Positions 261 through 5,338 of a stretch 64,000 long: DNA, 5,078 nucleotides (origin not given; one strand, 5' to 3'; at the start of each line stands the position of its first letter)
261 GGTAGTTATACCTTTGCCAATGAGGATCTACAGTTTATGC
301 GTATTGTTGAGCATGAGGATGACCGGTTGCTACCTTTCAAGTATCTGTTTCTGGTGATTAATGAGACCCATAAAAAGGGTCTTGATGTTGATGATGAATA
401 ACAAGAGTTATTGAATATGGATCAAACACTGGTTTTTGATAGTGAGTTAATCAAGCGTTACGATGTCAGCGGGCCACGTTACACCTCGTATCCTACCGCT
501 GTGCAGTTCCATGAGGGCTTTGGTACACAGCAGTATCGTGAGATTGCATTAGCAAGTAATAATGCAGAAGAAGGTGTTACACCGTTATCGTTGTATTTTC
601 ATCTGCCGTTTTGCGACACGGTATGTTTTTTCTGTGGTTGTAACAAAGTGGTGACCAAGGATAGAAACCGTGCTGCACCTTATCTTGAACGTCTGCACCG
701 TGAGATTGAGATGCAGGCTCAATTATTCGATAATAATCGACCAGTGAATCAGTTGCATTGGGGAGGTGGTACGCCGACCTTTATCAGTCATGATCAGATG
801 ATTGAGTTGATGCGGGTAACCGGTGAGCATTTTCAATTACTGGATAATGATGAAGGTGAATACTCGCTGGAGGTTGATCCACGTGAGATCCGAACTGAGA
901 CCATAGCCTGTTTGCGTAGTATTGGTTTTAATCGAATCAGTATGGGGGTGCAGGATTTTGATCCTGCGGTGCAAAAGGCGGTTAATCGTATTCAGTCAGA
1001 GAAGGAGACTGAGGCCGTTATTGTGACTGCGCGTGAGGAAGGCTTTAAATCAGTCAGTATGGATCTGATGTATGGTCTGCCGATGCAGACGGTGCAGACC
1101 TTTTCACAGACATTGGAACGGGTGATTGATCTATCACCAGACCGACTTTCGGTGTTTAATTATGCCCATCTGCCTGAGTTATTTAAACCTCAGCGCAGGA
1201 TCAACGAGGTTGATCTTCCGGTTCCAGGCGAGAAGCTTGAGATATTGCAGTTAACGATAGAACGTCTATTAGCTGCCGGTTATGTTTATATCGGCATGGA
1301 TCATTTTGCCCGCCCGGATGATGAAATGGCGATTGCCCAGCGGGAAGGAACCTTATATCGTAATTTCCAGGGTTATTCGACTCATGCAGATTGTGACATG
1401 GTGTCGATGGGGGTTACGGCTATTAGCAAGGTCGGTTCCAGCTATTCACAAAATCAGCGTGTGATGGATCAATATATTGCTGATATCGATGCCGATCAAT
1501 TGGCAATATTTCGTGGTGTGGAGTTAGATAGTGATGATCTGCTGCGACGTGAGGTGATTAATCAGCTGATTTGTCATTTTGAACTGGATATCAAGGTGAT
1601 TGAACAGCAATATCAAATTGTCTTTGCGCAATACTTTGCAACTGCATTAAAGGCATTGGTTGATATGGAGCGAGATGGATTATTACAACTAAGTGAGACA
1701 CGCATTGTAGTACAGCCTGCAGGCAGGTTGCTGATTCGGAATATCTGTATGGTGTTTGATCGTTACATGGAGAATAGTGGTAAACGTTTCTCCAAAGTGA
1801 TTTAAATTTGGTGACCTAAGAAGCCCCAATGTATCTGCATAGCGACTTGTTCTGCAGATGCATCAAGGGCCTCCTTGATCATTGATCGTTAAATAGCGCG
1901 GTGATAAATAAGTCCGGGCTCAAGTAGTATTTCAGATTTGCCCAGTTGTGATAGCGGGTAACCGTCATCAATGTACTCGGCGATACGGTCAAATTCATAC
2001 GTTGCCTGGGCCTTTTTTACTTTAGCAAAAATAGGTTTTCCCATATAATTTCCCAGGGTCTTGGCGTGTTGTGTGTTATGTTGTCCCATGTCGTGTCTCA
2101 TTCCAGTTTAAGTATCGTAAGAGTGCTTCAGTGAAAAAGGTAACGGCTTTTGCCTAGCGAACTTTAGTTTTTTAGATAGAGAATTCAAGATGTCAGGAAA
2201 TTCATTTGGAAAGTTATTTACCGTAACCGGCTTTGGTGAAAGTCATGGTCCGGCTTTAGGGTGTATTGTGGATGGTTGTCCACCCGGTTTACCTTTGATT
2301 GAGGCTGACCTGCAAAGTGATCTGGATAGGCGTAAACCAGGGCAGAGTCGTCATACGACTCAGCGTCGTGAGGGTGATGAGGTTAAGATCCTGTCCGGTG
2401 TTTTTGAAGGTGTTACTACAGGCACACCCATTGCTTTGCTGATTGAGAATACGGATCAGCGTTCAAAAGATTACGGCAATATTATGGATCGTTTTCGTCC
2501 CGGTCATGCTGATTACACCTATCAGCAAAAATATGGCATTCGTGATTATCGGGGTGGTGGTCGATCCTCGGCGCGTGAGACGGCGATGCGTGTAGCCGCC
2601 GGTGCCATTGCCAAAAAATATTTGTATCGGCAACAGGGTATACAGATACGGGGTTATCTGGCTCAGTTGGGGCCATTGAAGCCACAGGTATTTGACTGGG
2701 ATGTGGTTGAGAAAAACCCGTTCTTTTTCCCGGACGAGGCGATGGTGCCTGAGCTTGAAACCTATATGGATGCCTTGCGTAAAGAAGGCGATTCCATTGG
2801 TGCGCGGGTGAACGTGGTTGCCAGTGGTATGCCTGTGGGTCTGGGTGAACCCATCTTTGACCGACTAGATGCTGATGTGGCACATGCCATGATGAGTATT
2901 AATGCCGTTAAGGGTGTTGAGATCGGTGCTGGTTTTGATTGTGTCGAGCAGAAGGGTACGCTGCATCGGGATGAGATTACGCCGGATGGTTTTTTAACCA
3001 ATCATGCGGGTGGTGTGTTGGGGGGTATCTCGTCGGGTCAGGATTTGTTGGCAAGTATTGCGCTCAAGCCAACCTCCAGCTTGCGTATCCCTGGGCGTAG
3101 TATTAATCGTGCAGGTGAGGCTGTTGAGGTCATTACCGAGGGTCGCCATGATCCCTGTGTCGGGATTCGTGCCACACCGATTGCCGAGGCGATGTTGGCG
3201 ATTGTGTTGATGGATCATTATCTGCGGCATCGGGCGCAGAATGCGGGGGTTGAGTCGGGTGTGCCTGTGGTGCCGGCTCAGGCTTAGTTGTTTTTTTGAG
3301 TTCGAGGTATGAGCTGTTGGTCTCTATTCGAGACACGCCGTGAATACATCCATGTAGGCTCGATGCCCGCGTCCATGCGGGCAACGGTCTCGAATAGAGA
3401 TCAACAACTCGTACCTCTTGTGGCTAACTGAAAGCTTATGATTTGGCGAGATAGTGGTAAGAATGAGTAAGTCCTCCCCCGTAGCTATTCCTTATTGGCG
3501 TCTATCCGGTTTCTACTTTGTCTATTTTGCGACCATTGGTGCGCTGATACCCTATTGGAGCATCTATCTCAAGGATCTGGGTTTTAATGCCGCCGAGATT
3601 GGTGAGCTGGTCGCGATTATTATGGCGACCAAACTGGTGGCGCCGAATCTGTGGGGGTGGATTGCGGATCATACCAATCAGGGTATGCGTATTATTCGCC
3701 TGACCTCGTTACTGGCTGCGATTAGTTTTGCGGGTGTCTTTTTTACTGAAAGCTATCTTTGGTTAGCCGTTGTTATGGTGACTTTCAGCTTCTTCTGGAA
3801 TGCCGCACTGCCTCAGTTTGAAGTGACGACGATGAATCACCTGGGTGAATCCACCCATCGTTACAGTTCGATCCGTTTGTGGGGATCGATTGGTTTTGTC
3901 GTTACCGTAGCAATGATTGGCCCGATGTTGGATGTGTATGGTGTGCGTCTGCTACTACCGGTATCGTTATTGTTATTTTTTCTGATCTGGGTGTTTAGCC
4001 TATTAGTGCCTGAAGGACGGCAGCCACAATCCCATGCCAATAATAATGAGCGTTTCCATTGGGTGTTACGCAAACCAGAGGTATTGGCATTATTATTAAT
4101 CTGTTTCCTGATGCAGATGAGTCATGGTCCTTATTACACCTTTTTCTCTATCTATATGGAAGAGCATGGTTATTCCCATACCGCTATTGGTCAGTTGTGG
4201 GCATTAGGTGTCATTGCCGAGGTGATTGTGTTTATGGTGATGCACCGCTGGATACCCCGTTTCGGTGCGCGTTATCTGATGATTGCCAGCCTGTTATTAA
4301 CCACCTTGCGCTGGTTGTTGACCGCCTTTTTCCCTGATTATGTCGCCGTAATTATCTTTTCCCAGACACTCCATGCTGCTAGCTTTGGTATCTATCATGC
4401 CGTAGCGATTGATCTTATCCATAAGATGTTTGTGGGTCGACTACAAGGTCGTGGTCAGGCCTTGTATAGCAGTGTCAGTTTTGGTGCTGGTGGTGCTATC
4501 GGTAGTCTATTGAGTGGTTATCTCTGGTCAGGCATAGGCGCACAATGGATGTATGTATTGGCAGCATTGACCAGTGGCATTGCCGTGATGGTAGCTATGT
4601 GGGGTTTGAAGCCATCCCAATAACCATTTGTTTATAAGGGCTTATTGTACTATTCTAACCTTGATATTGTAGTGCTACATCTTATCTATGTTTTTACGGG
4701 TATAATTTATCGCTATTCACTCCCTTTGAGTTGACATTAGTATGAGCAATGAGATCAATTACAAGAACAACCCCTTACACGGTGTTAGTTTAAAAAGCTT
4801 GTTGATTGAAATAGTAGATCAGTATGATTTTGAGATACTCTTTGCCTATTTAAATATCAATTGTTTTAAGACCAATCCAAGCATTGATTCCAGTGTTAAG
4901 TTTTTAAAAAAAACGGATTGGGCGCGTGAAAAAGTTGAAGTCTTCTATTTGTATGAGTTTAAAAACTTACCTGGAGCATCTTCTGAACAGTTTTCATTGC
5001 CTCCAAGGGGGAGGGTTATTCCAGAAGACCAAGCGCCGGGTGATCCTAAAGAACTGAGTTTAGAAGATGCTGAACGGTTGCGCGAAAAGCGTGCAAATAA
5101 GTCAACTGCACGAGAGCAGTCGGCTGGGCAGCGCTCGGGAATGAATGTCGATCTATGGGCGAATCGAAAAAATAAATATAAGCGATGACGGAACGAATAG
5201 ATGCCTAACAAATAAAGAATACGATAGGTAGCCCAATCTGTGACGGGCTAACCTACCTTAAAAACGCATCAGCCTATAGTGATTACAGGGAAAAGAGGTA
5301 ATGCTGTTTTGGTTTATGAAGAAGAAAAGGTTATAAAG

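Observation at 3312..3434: Second structured repeat family with compensatory base changes (copies at 3312-3434 and 25222-25325)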

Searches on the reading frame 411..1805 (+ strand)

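Call 60: search_protein_families(library=pfam, proteins=[window:411-1805:+])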
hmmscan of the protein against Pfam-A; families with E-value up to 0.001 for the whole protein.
window:411-1805:+ (464 aa): 2 families
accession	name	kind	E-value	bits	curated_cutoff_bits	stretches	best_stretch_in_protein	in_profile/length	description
PF04055.27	Radical_SAM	-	5.1e-21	76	29.5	1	63-237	2-165/166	Radical SAM superfamily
PF06969.22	HemN_C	-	5.5e-12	46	24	1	372-441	1-67/67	HemN C-terminal domain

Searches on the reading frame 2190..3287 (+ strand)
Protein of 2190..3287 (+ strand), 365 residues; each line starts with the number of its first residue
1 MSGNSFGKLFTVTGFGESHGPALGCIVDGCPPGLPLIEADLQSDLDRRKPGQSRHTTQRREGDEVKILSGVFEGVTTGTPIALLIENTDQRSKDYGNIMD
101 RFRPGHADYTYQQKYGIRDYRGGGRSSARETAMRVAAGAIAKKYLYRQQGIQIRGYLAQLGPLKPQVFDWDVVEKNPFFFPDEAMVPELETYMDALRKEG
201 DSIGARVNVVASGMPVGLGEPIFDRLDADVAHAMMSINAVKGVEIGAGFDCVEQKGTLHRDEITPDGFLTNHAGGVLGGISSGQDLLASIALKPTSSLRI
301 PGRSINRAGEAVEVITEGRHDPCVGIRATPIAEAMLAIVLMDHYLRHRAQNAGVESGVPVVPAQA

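Call 11: find_encoding_contigs(protein=window:2190-3287:+, flank=3000, max_places=6)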
Protein window:2190-3287:+ (365 aa): no gene with exactly this product is on record in the collection.

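Call 60: search_protein_families(library=pfam, proteins=[window:2190-3287:+])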
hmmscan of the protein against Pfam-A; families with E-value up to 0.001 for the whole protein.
window:2190-3287:+ (365 aa): 1 family
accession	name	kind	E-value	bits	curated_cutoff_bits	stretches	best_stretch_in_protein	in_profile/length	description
PF01264.26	Chorismate_synt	-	1.1e-136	455.3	27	1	10-345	1-327/327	Chorismate synthase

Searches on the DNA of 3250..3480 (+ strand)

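Call 14: search_rna_families(source=window, start=3250, end=3480, threshold=evalue, max_evalue=10)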
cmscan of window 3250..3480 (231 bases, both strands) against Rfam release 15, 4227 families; matches with E-value up to 10: 8.
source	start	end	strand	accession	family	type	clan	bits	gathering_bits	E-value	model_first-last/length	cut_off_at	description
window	3297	3424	-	RF01731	TwoAYGGAY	Cis-reg;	CL00106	30.3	43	0.004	1-168/168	no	TwoAYGGAY RNA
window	3310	3412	-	RF04095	MIR9746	Gene; miRNA;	-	22.6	79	0.029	1-110/110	no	MIR9746 microRNA precursor family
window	3287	3390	+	RF02770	Ysr224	Gene; sRNA;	-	19.1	70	0.039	1-107/107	no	Yersinia sRNA 224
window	3294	3419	+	RF00792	mir-490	Gene; miRNA;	-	15.9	84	0.46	1-95/95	no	mir-490 microRNA precursor family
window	3359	3384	+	RF01356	CRISPR-DR28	Gene; CRISPR;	-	14.9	35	4.6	1-24/24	no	CRISPR RNA direct repeat element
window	3252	3281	+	RF04277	mir-1268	Gene; miRNA;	-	13.7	83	7.6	1-52/52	no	mir-1268 microRNA precursor family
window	3364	3383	+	RF02702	AgvB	Gene; sRNA;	-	13.5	56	3.6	37-56/62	no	Anti GcvB sRNA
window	3331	3416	-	RF02241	Xoo2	Gene; sRNA;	-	11.2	45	8.2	1-78/78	no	Xanthomonadaceae sRNA Xoo2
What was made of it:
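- On Ysr224 (RF02770): Copy 1 scores 19.1 bits on the + strand (call 14).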

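Call 45: search_dna_similar(query=window:3290-3430:+, collection=plasmids, mode=distant, max_evalue=0.001, max_rows=30)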
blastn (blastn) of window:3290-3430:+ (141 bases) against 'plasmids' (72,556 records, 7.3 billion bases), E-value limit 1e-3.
No match.

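Call 46: search_dna_similar(query=window:3290-3430:+, collection=ecoli_genomes, mode=distant, max_evalue=0.001, max_rows=15)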
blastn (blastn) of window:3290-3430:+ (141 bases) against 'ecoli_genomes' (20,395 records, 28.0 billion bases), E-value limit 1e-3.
No match.
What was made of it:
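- Tried and rejected: blastn against plasmids and all complete E. coli genomes gave no match with the window copy (calls 45, 46).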

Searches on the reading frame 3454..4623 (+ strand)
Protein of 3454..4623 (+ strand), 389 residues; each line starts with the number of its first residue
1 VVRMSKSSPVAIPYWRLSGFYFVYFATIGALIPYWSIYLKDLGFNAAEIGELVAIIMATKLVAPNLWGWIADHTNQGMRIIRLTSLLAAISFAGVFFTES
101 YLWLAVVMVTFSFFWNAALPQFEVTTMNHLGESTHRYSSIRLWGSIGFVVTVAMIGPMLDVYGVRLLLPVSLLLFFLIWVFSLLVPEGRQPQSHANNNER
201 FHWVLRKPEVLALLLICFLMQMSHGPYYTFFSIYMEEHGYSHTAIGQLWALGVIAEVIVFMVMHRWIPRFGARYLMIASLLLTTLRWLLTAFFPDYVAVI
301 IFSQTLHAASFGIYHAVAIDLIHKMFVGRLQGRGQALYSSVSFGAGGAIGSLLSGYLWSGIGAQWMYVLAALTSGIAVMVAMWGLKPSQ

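Call 60: search_protein_families(library=pfam, proteins=[window:3454-4623:+])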
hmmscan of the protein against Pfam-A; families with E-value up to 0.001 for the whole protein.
window:3454-4623:+ (389 aa): 5 families
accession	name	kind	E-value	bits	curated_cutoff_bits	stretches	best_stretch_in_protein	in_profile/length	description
PF12832.13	MFS_1_like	-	2e-126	422.5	25.2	1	14-368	1-372/373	MFS_1 like family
PF07690.21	MFS_1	-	3.8e-28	98.9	33.4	2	213-384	1-171/347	Major Facilitator Superfamily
PF03825.22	Nuc_H_symport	-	1.5e-23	83.9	25.9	1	16-360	6-364/400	Nucleoside H+ symporter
PF01306.25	LacY_symp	-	9.2e-07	28.4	24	1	14-382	9-397/413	LacY proton/sugar symporter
PF03092.22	BT1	-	0.00044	19.5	22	0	137-289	126-301/432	BT1 family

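Call 81: find_homologous_proteins(query=window:3454-4623:+, max_evalue=1e-80)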
Query window:3454-4623:+ (389 aa): 7484 proteins with E <= 1e-80 among 8000 candidates; the best 120 are listed.
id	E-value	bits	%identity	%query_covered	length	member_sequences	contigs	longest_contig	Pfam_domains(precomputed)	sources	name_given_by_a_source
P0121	1.9e-240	816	95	99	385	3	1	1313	PF03825.23,PF01306.26,PF12832.14,PF07690.22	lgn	-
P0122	2.6e-202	691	81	98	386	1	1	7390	PF03825.23,PF12832.14,PF07690.22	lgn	-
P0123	7.8e-169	580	68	99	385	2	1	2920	PF03825.23,PF01306.26,PF12832.14,PF07690.22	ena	-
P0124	2.8e-165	569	68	97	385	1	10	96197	PF03825.23,PF01306.26,PF12832.14,PF07690.22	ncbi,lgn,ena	-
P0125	7.7e-165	567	69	95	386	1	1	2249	PF03825.23,PF01306.26,PF12832.14,PF07690.22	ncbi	-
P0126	1.5e-162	560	69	94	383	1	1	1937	PF03825.23,PF01306.26,PF12832.14,PF07690.22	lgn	-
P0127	4.3e-162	558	68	94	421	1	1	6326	PF03825.23,PF01306.26,PF12832.14,PF07690.22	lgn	-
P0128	2.9e-161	555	67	97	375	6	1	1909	PF03825.23,PF13347.13,PF01306.26,PF12832.14,PF07690.22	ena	-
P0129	1.6e-160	553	66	95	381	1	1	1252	PF03825.23,PF01306.26,PF12832.14,PF07690.22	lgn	-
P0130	2.1e-160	553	66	97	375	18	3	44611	PF03825.23,PF01306.26,PF12832.14,PF07690.22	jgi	jgi:MFS transporter, PPP family, 3-phenylpropionic acid transporter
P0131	2.6e-160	552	67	95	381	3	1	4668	PF03825.23,PF12832.14,PF07690.22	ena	-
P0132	3.2e-160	552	66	97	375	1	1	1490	PF03825.23,PF01306.26,PF12832.14,PF07690.22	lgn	-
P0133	3.4e-160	552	66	96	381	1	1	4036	PF03825.23,PF01306.26,PF12832.14,PF07690.22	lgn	-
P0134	5.1e-160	551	67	96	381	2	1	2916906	PF03825.23,PF01306.26,PF12832.14,PF07690.22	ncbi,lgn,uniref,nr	ncbi:PPP family 3-phenylpropionic acid transporter [Thiogranum longum]|uniref:PPP family 3-phenylpro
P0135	6.8e-160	551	66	96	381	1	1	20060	PF03825.23,PF01306.26,PF12832.14,PF07690.22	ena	-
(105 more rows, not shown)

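Call 82: find_encoding_contigs(protein=P0122, flank=3000, max_places=2)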
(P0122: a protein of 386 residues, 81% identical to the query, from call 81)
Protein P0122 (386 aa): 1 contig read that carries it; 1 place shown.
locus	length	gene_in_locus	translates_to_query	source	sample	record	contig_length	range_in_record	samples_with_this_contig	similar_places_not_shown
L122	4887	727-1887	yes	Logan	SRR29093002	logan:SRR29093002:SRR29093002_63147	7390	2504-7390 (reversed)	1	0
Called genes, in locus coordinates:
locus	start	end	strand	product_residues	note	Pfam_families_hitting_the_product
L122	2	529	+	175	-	?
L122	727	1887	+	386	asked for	PF03825:Nuc_H_symport, PF12832:MFS_1_like, PF07690:MFS_1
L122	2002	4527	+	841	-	PF00989:PAS, PF08448:PAS_4, PF13426:PAS_9, PF08447:PAS_3, PF00990:GGDEF, PF00563:EAL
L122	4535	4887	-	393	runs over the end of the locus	PF00072:Response_reg, PF02518:HATPase_c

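Call 83: find_encoding_contigs(protein=P0121, flank=1000, max_places=2)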
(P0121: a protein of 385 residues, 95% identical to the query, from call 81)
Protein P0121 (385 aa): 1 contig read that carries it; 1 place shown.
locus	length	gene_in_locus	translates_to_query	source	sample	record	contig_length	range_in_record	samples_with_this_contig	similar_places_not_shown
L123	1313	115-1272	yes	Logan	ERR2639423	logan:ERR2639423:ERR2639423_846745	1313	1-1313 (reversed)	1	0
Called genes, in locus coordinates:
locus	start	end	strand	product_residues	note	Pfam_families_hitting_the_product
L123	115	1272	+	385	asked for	PF01306:LacY_symp (weak), PF03825:Nuc_H_symport, PF12832:MFS_1_like, PF07690:MFS_1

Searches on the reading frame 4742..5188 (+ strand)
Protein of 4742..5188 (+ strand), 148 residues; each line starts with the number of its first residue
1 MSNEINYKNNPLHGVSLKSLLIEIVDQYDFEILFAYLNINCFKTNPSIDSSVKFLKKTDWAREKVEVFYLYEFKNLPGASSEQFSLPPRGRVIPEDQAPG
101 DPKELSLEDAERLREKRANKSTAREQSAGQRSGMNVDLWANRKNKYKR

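Call 60: search_protein_families(library=pfam, proteins=[window:4742-5188:+])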
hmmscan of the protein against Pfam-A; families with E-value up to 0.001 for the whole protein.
window:4742-5188:+ (148 aa): 1 family
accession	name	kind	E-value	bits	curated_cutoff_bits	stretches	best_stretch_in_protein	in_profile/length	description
PF09905.14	VF530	-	8.2e-29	100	27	1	8-70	1-63/63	DNA-binding protein VF530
